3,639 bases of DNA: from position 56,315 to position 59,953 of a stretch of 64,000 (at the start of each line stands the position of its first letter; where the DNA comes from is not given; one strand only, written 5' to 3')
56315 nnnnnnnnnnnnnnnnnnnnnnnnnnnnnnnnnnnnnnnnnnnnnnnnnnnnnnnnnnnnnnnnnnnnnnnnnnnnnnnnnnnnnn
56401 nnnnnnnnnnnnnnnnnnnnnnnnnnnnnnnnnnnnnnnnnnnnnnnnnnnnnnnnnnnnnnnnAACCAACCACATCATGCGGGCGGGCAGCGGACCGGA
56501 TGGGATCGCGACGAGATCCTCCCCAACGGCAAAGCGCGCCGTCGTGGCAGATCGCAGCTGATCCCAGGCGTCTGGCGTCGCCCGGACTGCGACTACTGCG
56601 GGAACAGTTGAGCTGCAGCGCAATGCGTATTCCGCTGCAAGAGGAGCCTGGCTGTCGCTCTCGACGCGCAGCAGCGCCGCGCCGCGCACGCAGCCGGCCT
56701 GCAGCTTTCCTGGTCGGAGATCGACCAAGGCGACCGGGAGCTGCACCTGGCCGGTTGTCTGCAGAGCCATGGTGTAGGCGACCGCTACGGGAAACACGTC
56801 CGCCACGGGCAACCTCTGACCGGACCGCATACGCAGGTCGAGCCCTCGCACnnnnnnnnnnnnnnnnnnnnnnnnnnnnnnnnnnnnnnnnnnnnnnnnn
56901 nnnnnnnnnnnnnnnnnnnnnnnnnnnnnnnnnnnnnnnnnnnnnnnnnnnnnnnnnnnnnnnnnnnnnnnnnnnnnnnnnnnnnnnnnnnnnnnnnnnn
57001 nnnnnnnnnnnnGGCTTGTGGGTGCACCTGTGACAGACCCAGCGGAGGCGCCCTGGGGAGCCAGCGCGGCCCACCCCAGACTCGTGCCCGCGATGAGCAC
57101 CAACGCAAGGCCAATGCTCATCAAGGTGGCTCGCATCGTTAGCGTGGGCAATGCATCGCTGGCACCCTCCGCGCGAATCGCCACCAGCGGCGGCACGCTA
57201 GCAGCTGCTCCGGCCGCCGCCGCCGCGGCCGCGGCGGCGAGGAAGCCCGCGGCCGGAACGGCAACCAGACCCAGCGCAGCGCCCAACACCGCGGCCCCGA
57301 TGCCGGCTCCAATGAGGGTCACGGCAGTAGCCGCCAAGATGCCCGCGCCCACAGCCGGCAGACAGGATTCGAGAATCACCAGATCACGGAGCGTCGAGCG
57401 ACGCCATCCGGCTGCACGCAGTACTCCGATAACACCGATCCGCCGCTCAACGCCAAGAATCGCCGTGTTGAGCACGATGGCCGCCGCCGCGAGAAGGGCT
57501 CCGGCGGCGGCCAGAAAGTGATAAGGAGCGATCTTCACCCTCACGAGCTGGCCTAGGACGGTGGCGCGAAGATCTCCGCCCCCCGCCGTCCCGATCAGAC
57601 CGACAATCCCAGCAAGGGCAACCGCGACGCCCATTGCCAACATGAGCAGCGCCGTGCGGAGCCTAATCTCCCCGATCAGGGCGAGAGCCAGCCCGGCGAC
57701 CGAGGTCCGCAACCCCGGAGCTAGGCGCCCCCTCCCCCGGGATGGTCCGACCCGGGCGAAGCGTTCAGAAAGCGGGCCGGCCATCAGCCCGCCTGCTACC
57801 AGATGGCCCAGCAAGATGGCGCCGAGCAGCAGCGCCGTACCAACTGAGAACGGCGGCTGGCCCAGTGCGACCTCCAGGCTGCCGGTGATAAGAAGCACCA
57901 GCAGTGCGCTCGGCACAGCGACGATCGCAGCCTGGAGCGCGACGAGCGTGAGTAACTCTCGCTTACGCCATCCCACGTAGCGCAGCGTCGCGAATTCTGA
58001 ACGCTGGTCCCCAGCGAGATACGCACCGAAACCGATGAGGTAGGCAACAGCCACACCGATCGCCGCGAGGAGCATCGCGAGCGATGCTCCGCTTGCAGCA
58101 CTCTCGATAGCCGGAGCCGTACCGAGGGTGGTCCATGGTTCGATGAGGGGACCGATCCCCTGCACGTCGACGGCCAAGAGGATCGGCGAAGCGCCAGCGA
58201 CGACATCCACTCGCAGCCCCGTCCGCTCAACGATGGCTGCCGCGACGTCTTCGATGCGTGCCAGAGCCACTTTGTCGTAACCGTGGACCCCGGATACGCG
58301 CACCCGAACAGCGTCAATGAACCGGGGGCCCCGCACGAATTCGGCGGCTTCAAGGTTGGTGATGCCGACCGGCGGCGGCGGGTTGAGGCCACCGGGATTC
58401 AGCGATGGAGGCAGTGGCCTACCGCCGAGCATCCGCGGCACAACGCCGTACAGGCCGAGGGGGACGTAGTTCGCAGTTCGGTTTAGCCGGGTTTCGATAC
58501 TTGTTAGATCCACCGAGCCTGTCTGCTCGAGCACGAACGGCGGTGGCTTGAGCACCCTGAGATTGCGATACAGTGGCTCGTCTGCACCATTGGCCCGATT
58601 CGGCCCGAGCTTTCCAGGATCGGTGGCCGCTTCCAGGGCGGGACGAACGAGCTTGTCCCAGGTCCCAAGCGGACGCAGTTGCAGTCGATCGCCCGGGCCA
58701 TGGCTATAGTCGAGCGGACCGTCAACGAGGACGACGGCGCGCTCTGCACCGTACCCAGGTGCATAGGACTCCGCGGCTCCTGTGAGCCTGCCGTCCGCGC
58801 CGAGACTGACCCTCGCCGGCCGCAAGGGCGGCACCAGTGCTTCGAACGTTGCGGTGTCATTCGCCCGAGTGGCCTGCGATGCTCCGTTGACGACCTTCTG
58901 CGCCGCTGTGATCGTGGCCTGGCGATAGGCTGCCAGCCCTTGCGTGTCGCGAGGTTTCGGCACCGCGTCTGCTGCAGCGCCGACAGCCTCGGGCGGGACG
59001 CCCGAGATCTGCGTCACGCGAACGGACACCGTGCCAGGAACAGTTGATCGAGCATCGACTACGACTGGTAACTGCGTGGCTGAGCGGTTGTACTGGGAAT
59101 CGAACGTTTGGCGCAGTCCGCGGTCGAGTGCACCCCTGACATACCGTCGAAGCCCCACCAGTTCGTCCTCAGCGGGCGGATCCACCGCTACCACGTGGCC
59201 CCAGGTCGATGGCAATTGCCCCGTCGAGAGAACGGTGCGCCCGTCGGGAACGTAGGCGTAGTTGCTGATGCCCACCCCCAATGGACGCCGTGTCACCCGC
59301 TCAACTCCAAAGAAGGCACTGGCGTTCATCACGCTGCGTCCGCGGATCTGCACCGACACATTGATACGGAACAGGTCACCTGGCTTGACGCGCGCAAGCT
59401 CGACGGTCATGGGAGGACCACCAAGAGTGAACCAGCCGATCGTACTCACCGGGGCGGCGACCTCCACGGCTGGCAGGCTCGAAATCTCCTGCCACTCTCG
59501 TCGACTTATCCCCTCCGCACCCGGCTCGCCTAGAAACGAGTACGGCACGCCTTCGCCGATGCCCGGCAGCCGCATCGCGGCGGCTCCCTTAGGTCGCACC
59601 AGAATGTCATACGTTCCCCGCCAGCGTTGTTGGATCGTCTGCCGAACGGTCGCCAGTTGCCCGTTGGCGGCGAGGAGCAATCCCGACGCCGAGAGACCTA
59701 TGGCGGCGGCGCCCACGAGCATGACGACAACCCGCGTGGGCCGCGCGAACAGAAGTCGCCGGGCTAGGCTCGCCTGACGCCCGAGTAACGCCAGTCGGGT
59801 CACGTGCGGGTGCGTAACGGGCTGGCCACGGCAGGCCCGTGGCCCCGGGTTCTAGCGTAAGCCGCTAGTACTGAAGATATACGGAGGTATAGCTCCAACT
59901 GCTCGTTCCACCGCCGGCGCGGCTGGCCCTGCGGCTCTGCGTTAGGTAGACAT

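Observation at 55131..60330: Lower-GC three-gene island (secreted mini-protein, giant FtsX/pseudo-peptidase permease, MacB-type ATPase) inserted directly upstream of the SOS-boxed dnaE2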

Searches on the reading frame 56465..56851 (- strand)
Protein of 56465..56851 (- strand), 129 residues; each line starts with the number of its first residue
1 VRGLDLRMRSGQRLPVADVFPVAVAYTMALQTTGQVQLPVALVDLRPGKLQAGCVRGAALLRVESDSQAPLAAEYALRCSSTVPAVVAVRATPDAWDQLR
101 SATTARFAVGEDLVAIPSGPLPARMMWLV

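Call 95: search_solved_structures(query=A6, max_evalue=10, show_alignments=2)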
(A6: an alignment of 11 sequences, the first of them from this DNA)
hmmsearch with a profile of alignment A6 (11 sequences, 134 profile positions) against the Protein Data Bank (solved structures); distinct sequences matched with E-value up to 10: 0.

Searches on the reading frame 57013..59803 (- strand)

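Call 53: predict_structure(alignment_id=A5)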
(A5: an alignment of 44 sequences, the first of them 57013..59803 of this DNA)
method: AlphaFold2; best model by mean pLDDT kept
length: 930 residues; sequences in the alignment: 44
mean_pLDDT: 87.7   pTM: 0.83
mean pLDDT of the five models: 87.7, 83.3, 83.0, 82.0, 81.8
residues with pLDDT >= 90: 514; 70-90: 343; 50-70: 57; < 50: 16
segments of 3 or more residues with pLDDT < 50: 688-690, 918-930
pLDDT, mean of each block of 10 residues (from residue 1): 85 92 86 86 87 90 92 86 86 73 98 97 92 92 95 93 90 87 88 92 95 95 92 91 95 90 96 95 89 92 94 96 89 94 65 78 87 91 94 86 87 93 93 90 74 87 92 93 96 94 94 96 98 93 93 92 90 86 86 87 89 92 93 88 83 86 90 84 59 61 91 89 92 88 77 87 87 89 88 91 95 95 96 92 96 93 88 78 65 73 73 56 41
secondary structure, 60 per line:
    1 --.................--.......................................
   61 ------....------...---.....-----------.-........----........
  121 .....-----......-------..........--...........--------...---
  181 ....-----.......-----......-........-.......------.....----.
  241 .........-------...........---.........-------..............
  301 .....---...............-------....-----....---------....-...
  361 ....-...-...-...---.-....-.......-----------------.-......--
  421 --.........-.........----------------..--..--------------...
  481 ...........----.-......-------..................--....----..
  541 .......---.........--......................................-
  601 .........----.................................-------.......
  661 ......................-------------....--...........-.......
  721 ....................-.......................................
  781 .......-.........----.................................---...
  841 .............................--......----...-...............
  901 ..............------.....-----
elements in order (helices of 4 or more, strands of 3 or more residues): H3-19 H22-60 E67-70 E77-79 E83-87 H101-108 E113-125 E131-136 E144-153 E156-166 E175-177 E181-184 E190-196 E202-207 H209-216 H218-221 E222-224 E231-235 E240-249 E257-267 H271-279 H287-305 E309-319 H320-323 E331-334 E340-343 H353-356 E358-364 E366-368 E374-376 H382-385 H387-393 E413-418 E423-431 H433-441 E478-483 H484-491 E498-503 H511-528 E531-534 E539-547 E551-559 H562-599 H601-609 H614-646 H654-682 H696-699 H702-712 H714-740 H742-747 H749-787 H789-797 H802-834 H838-869 H872-877 H886-914 H921-925

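Call 56: fold_search(model_id=the predicted structure, library=pdb)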
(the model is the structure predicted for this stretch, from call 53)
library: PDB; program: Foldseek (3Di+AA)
matches with E <= 10: 236; with E <= 0.001: 6
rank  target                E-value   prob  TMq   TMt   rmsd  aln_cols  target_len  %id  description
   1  9rlc_E                1.9e-05  1.00  0.21  0.41  15.1       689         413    8  LolCDE complex with Lpp lipoprotein (released 2026-01-21)
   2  9rld_E                5.2e-05  1.00  0.22  0.42  13.8       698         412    8  LolCDE complex with Lpp lipoprotein (released 2026-01-21)
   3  5gko_A                1.7e-04  1.00  0.20  0.27  18.8       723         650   11  Crystal structure of tripartite-type ABC transporter, MacB from Acinetobacter baumannii (released 2017-11-15)
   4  7arh_E                2.8e-04  1.00  0.22  0.42  14.1       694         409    8  LolCDE in complex with lipoprotein (released 2021-04-07)
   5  7mdx_A                6.0e-04  1.00  0.20  0.38  14.6       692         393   10  LolCDE nucleotide-free (released 2021-08-11)
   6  9rli_E                8.5e-04  1.00  0.20  0.38  15.3       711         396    9  LolCDEdelta(235-252) complex with Pal lipoprotein (released 2026-01-21)
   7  5xu1_M                1.6e-03  1.00  0.22  0.45  15.9       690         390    9  Structure of a non-canonical ABC transporter from Streptococcus pneumoniae R6 (released 2018-01-24)
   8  9rld_C                2.2e-03  1.00  0.21  0.38  12.8       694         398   10  LolCDE complex with Lpp lipoprotein (released 2026-01-21)
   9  9xro_E                3.2e-03  1.00  0.21  0.42  14.2       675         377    8  LolCDE in complex with SMT-738_3 (released 2026-03-18)
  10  5nik_J                6.7e-03  1.00  0.22  0.31  17.6       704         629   11  Structure of the MacAB-TolC ABC-type tripartite multidrug efflux pump (released 2017-05-24)
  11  7arh_C                1.4e-02  0.99  0.20  0.37  14.7       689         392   11  LolCDE in complex with lipoprotein (released 2021-04-07)
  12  5lil_A                1.8e-02  0.99  0.18  0.25  17.5       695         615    8  Structure of Aggregatibacter actinomycetemcomitans MacB bound to ATPyS (P21) (released 2017-11-15)
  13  9ge6_A                2.0e-02  0.89  0.19  0.21  22.7       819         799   11  Structure of E. coli YbbAP (released 2025-05-28)
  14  5lil_B                2.2e-02  0.99  0.20  0.27  15.4       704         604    8  Structure of Aggregatibacter actinomycetemcomitans MacB bound to ATPyS (P21) (released 2017-11-15)
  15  7mdy_A                2.8e-02  0.99  0.20  0.38  13.2       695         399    9  LolCDE nucleotide-bound (released 2021-08-11)
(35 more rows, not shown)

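Call 72: search_solved_structures(query=A5, max_evalue=1, show_alignments=0)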
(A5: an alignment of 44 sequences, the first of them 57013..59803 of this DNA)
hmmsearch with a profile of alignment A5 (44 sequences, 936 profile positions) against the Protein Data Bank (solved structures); distinct sequences matched with E-value up to 1: 26.
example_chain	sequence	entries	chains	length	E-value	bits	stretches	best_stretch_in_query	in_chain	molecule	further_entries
9o9x_C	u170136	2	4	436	3.2e-07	32.1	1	811-887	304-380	ABC transporter permease YtrF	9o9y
5gko_A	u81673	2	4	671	1.1e-06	30.3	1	806-919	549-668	Macrolide export ATP-binding/permease protein MacB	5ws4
9w37_A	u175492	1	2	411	2.3e-06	29.3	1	614-686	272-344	LolF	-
5nik_J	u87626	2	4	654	2.7e-06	29.1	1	600-913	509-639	Macrolide export ATP-binding/permease protein MacB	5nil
9w35_A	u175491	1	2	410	3e-06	28.9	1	614-686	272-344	LolF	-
9w2w_A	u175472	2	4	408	5.8e-06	28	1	614-686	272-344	LolF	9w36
5xu1_M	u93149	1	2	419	1.6e-05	26.5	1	807-920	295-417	ABC transporter permeae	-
5lil_A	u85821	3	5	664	1.8e-05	26.3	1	808-920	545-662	Macrolide export ATP-binding/permease protein MacB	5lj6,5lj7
8i6o_A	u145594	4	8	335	0.00016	23.2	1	809-884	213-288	Cell division protein FtsX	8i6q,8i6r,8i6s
9rli_E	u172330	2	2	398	0.0013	20.2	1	800-876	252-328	Lipoprotein-releasing system transmembrane protein LolE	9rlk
7mdx_B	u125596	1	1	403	0.0013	20.2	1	800-876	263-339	Lipoprotein-releasing system transmembrane protein LolE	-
7arh_E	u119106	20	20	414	0.0014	20.1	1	800-876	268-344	Lipoprotein-releasing system transmembrane protein LolE | Lipoprotein transporter subunit LolE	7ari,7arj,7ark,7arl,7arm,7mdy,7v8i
7arh_C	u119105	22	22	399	0.0023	19.4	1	806-927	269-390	Lipoprotein-releasing ABC transporter permease subunit LolC | Lipo-releasing system transmembrane protein lolC | Lipoprotein-releasing system transmembrane prot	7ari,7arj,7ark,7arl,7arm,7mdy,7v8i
7mdx_A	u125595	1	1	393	0.0024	19.3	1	806-917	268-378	Lipoprotein-releasing system transmembrane protein LolC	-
9ge6_A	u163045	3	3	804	0.0046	18.4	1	799-886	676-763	Uncharacterized ABC transporter permease YbbP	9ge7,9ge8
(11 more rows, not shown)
